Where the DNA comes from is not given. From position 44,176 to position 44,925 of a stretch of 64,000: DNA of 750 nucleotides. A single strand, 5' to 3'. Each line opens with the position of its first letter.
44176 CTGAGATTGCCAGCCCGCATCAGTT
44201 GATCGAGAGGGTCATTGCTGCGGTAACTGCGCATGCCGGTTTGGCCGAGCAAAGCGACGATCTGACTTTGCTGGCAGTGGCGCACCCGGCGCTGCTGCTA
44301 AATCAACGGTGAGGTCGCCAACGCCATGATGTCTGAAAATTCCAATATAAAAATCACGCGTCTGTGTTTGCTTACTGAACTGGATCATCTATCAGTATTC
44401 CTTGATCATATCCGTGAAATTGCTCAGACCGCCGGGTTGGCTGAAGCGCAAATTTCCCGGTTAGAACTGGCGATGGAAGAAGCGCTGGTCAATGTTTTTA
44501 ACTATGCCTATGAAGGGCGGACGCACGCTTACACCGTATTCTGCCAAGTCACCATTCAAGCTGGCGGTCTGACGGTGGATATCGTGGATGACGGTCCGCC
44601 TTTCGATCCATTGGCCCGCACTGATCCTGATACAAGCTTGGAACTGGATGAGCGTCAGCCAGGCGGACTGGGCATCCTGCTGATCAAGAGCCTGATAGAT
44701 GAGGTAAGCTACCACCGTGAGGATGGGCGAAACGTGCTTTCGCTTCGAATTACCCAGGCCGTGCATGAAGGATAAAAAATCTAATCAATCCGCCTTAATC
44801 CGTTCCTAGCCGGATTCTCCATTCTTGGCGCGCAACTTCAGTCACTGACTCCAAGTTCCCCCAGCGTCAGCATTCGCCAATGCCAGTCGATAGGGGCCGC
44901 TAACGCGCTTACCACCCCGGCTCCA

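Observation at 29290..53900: A 24-kb tract where most genes are full length but carry many small frameshifts, mixed with intact genes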

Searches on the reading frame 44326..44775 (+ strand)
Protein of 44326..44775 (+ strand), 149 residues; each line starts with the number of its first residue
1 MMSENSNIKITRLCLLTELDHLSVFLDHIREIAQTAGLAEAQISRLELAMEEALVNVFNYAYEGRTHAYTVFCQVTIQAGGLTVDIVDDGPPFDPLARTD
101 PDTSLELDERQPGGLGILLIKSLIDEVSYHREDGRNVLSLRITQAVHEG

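Call 9: find_encoding_contigs(protein=window:44326-44775:+, flank=10000, max_places=8)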
Protein window:44326-44775:+ (149 aa): no gene with exactly this product is on record in the collection.

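Call 15: find_homologous_proteins(query=window:44326-44775:+, max_evalue=1e-30)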
Query window:44326-44775:+ (149 aa): 64 proteins with E <= 1e-30 among 155 candidates.
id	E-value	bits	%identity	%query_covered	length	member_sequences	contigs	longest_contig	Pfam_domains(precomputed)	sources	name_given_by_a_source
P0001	2.7e-88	311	98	100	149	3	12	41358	PF13581.13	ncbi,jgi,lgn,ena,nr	ncbi:MAG TPA: ATP-binding protein [Candidatus Competibacteraceae bacterium]|nr:ATP-binding protein [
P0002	8.2e-81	287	90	100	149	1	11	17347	PF13581.13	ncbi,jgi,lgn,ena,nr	ncbi:MAG TPA: ATP-binding protein [Gammaproteobacteria bacterium]|nr:ATP-binding protein [Gammaprote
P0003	1.5e-74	267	86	100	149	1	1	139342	PF13581.13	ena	-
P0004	4.9e-71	255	81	100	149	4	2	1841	PF13581.13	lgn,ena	-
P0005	5.0e-66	239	79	95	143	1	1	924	PF13581.13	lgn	-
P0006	7.8e-60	219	72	97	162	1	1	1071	PF13581.13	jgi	jgi:anti-sigma regulatory factor (Ser/Thr protein kinase)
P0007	7.4e-59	216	71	99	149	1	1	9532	PF13581.13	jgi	-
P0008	8.9e-58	212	68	99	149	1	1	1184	PF13581.13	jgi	jgi:anti-sigma regulatory factor (Ser/Thr protein kinase)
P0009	1.1e-57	212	70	98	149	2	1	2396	PF13581.13,PF02518.32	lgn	-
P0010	3.2e-56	207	68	97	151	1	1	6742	PF13581.13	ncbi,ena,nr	ncbi:MAG: ATP-binding protein [Candidatus Competibacteraceae bacterium]|nr:ATP-binding protein [Cand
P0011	7.2e-56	206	70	97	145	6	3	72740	PF13581.13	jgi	-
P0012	8.2e-56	206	69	98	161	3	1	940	PF13581.13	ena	-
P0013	2.2e-54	201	65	98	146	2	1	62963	PF13581.13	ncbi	-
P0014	6.2e-54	200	68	95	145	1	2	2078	PF13581.13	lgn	-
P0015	8.9e-54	199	63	98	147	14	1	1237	PF13581.13,PF02518.32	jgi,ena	jgi:anti-sigma regulatory factor (Ser/Thr protein kinase)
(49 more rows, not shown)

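Call 17: find_encoding_contigs(protein=P0001, flank=10000, max_places=10)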
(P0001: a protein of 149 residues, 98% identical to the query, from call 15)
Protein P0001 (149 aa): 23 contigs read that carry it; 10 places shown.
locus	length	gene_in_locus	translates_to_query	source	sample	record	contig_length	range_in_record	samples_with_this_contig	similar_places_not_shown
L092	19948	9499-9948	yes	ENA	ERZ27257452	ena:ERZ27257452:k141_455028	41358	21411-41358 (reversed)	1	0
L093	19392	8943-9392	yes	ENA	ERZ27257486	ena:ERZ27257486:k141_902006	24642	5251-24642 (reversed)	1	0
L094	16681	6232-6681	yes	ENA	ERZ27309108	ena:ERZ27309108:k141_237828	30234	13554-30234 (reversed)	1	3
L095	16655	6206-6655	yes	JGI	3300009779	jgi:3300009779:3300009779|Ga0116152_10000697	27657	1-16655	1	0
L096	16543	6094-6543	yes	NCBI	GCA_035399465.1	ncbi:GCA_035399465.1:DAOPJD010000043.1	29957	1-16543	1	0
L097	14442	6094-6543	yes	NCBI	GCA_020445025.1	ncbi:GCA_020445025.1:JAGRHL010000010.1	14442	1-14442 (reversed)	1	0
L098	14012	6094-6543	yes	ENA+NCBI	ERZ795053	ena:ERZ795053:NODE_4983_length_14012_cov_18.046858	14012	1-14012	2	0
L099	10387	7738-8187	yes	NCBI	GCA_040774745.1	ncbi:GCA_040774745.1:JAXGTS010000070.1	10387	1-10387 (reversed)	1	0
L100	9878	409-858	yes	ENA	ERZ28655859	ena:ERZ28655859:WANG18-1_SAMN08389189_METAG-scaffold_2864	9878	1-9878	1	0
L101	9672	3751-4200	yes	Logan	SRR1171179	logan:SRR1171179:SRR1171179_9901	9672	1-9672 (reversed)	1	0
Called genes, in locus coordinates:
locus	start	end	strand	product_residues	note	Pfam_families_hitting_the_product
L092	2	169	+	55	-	?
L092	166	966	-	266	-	PF20260:PUA_4, PF04452:Methyltrans_RNA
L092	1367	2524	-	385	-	PF00465:Fe-ADH, PF13685:Fe-ADH_2, PF25137:ADH_Fe_C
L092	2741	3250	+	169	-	-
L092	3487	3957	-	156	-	PF02814:UreE_N, PF05194:UreE_C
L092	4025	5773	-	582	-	PF00449:Urease_alpha, PF01979:Amidohydro_1, PF07969:Amidohydro_3 (faint)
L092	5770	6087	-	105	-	PF00699:Urease_beta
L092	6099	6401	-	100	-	PF00547:Urease_gamma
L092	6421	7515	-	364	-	PF01774:UreD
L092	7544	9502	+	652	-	PF02743:dCache_1, PF08269:dCache_2 (weak), PF17201:Cache_3-Cache_2 (faint), PF00672:HAMP, PF07228:SpoIIE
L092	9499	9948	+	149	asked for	PF13581:HATPase_c_2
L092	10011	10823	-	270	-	PF22624:AASDHPPT_N, PF01648:ACPS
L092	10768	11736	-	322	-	PF01073:3Beta_HSD, PF01370:Epimerase, PF02719:Polysacc_synt_2, PF04321:RmlD_sub_bind, PF13460:NAD_binding_10 (weak), PF16363:GDP_Man_Dehyd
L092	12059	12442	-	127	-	-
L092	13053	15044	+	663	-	PF09335:VTT_dom, PF01569:PAP2, PF14067:LssY_C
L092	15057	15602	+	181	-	PF00857:Isochorismatase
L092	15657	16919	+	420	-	PF04551:GcpE, PF26540:GcpE_C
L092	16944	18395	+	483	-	PF03448:MgtE_N, PF00571:CBS (weak), PF01769:MgtE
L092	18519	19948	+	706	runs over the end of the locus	PF03065:Glyco_hydro_57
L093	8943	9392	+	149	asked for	PF13581:HATPase_c_2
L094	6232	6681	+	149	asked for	PF13581:HATPase_c_2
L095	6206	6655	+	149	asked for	PF13581:HATPase_c_2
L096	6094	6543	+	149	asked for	PF13581:HATPase_c_2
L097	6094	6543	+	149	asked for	PF13581:HATPase_c_2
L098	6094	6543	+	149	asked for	PF13581:HATPase_c_2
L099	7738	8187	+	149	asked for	PF13581:HATPase_c_2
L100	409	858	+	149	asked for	PF13581:HATPase_c_2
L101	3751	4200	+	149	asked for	PF13581:HATPase_c_2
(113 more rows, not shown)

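Call 34: search_protein_families(library=pfam, proteins=[L092:2741-3250:+, L092:12059-12442:-], max_evalue=0.001)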
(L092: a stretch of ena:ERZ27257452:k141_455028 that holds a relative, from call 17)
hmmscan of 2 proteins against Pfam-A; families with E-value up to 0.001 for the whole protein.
L092:2741-3250:+ (169 aa): 0 families

L092:12059-12442:- (127 aa): 0 families
